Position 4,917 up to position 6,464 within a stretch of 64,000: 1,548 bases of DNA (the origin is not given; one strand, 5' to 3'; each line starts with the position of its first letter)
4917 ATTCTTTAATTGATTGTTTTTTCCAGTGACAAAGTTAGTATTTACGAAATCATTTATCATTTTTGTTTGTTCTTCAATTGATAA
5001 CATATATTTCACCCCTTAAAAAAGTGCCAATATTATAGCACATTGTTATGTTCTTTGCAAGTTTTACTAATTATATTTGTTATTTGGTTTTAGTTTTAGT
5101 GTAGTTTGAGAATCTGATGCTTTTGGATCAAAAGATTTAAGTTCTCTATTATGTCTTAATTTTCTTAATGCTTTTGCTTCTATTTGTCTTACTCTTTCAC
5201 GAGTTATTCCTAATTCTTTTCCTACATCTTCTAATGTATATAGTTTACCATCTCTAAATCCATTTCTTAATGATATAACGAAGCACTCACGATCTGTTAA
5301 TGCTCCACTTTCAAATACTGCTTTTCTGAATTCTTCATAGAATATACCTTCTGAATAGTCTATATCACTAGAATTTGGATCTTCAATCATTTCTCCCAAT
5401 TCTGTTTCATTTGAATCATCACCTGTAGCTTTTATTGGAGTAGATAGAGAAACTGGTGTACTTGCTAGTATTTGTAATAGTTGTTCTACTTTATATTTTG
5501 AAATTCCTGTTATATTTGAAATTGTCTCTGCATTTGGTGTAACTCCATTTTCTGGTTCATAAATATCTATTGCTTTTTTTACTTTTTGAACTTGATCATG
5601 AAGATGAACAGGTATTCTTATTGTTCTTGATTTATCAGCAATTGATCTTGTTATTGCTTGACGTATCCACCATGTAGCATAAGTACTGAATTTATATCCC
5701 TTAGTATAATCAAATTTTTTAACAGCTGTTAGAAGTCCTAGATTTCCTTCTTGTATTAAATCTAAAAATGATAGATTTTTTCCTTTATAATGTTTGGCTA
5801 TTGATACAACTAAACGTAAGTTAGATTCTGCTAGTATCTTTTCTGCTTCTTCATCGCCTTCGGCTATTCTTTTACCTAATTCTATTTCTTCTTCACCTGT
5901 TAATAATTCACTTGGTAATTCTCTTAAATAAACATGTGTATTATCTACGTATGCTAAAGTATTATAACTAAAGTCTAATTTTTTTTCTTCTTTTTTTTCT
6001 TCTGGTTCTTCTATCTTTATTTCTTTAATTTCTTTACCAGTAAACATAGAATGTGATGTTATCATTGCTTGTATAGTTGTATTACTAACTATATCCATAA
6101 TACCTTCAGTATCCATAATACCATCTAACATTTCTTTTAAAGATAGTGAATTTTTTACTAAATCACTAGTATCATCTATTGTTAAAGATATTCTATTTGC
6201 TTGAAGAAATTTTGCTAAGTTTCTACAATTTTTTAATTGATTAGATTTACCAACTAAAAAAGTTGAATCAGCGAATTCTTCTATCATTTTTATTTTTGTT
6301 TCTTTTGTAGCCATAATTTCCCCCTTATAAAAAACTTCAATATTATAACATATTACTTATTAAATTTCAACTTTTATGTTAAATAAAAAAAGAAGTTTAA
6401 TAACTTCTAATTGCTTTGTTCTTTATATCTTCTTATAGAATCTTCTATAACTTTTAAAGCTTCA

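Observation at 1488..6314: Five consecutive sigma-70-family ORFs on one strand, including two tandem full-length RpoD-like paralogs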

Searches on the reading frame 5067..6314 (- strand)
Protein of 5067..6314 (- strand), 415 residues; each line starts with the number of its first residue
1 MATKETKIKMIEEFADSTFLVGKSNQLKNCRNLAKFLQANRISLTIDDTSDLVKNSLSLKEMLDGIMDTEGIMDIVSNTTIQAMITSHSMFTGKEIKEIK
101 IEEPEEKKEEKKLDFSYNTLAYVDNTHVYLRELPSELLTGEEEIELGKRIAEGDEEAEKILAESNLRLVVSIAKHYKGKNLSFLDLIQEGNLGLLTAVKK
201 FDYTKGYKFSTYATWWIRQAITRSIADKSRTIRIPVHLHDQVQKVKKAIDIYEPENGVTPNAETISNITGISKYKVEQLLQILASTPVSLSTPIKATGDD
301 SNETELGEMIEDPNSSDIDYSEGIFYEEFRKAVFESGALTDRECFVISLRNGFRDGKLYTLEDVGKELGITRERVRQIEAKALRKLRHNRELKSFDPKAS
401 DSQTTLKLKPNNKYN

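Call 3: search_protein_families(library=pfam, proteins=[window:5067-6314:-], max_evalue=1)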
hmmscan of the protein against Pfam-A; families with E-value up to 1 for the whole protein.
window:5067-6314:- (415 aa): 7 families
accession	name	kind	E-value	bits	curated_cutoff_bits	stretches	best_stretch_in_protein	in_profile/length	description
PF04542.20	Sigma70_r2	-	1.5e-22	79.6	24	1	161-231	1-71/71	Sigma-70 region 2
PF04545.22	Sigma70_r4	-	1.7e-14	53.5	24.1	1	338-388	4-50/50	Sigma-70, region 4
PF04539.22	Sigma70_r3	-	1.1e-09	38.7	25.3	1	241-315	2-71/78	Sigma-70 region 3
PF00140.25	Sigma70_r1_2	-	8.5e-07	29.3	22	1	128-156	5-34/34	Sigma-70 factor, region 1.2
PF01381.28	HTH_3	-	0.032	14.7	23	1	354-380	5-31/55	Helix-turn-helix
PF04967.18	HTH_10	-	0.038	14.2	23.1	0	357-386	22-51/53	HTH DNA binding domain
PF16509.11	KORA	-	0.14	12.8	26.7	1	363-385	35-57/84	TrfB plasmid transcriptional repressor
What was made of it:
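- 5067..6314 (-): sigB-like copy: 415-aa primary-like sigma factor. New N-terminal domain (about res 1-100), acidic linker, regions 1.2-4.2, C-terminal tail. Pfam r1_2, r2, r3 and r4 with no r1_1 (call 3).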

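Call 4: search_protein_families(library=ncbifam, proteins=[window:5067-6314:-], max_evalue=1)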
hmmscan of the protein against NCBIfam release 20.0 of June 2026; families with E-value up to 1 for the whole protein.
window:5067-6314:- (415 aa): 50 families (the best 25 are shown)
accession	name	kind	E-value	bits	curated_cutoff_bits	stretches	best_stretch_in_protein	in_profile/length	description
NF006666.0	PRK09210.1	equivalog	5.7e-93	312.2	572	1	68-392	44-362/370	RNA polymerase sigma factor RpoD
NF004208.0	PRK05658.1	equivalog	1.4e-92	311.7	555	2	156-394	392-627/631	RNA polymerase sigma factor RpoD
TIGR02393.1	RpoD_Cterm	equivalog_domain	7.9e-80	267.9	354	1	157-393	1-231/238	RNA polymerase sigma factor RpoD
NF041931.2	MzaA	equivalog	1.8e-77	261.8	800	1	155-390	474-705/726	MZA anti-phage system associated sigma-70 family RNA polymerase sigma factor MzaA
NF005643.0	PRK07406.1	equivalog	6.3e-77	259.3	500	2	156-390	160-387/397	RNA polymerase sigma factor RpoD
TIGR02997.1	Sig70-cyanoRpoD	subfamily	1.1e-74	251.4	384.5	1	142-387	61-298/298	RNA polymerase sigma factor, RpoD/SigA family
NF005920.0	PRK07921.1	subfamily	1.2e-74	251.3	464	1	153-390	87-318/328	RNA polymerase sigma factor SigB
NF004561.0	PRK05901.1-3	equivalog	3.2e-72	244.4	582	1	140-389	284-526/537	RNA polymerase sigma factor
NF004562.0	PRK05901.1-4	equivalog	8.4e-72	242.4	779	2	155-391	315-545/571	RNA polymerase sigma factor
TIGR02394.1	rpoS_proteo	equivalog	9.5e-70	235.3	378.7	1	122-393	11-277/285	RNA polymerase sigma factor RpoS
NF004560.0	PRK05901.1-1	equivalog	1.8e-69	235.2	711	1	150-389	272-505/516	RNA polymerase sigma factor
NF004207.0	PRK05657.1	equivalog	1.8e-68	231.3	394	1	99-389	31-316/329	RNA polymerase sigma factor RpoS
NF005785.0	PRK07598.1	equivalog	5.7e-68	229.6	554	1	145-390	165-402/415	RNA polymerase sigma factor SigC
NF005642.0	PRK07405.1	subfamily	3.9e-65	220.1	524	1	143-390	70-309/318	RNA polymerase sigma factor SigD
NF004615.0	PRK05949.1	subfamily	1.1e-62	211.9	530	1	142-390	78-318/327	RNA polymerase sigma factor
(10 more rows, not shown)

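Call 56: search_protein_families(library=padloc, proteins=[window:5067-6314:-], max_evalue=0.001)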
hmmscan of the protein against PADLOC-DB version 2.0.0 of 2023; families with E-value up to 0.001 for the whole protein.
window:5067-6314:- (415 aa): 1 family
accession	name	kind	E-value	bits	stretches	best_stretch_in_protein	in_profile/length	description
PDLC02203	MzaA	-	9.2e-55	184.1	1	155-389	428-658/683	-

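Call 57: search_protein_families(library=phrogs, proteins=[window:5067-6314:-], max_evalue=0.001)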
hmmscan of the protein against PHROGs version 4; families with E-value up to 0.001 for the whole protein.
window:5067-6314:- (415 aa): 2 families
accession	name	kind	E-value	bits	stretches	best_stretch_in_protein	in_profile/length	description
phrog_351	-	transcription regulation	4.3e-81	274.8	1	79-391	437-727/928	RNA polymerase sigma factor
phrog_21612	-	transcription regulation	3.2e-08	33.6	1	155-383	12-215/600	RNA polymerase sigma factor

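Call 82: list_cluster_members(proteins=[window:5067-6314:-, window:3744-5003:-, P0001, window:1488-3107:-, P0420, window:3107-3391:-, window:3456-3617:-])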
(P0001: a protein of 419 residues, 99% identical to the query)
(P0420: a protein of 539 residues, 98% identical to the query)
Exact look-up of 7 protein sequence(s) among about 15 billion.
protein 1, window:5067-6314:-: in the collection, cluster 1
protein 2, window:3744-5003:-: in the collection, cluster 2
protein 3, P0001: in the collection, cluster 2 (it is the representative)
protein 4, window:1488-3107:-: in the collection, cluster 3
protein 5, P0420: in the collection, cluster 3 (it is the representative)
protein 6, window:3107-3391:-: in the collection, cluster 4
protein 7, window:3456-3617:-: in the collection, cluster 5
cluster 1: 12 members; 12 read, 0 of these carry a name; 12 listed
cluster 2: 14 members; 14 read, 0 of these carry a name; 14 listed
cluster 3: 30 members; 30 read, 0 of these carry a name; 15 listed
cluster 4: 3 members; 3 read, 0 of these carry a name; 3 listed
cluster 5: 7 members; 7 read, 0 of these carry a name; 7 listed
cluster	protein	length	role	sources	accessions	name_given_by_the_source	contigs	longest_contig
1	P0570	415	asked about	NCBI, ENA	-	-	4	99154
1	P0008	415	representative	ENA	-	-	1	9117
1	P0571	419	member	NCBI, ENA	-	-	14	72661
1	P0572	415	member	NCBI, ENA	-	-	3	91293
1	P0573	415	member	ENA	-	-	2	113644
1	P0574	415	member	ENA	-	-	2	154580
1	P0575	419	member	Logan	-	-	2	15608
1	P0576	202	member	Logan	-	-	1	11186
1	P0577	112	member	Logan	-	-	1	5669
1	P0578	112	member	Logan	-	-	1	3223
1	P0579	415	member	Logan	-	-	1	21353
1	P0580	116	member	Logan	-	-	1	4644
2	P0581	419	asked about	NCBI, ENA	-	-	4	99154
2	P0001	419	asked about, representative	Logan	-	-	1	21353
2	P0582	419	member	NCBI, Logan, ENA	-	-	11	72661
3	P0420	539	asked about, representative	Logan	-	-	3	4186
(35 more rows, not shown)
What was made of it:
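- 5067..6314 (-): The exact protein is on 4 public contigs (call 82).
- It is real and species-wide (call 82).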
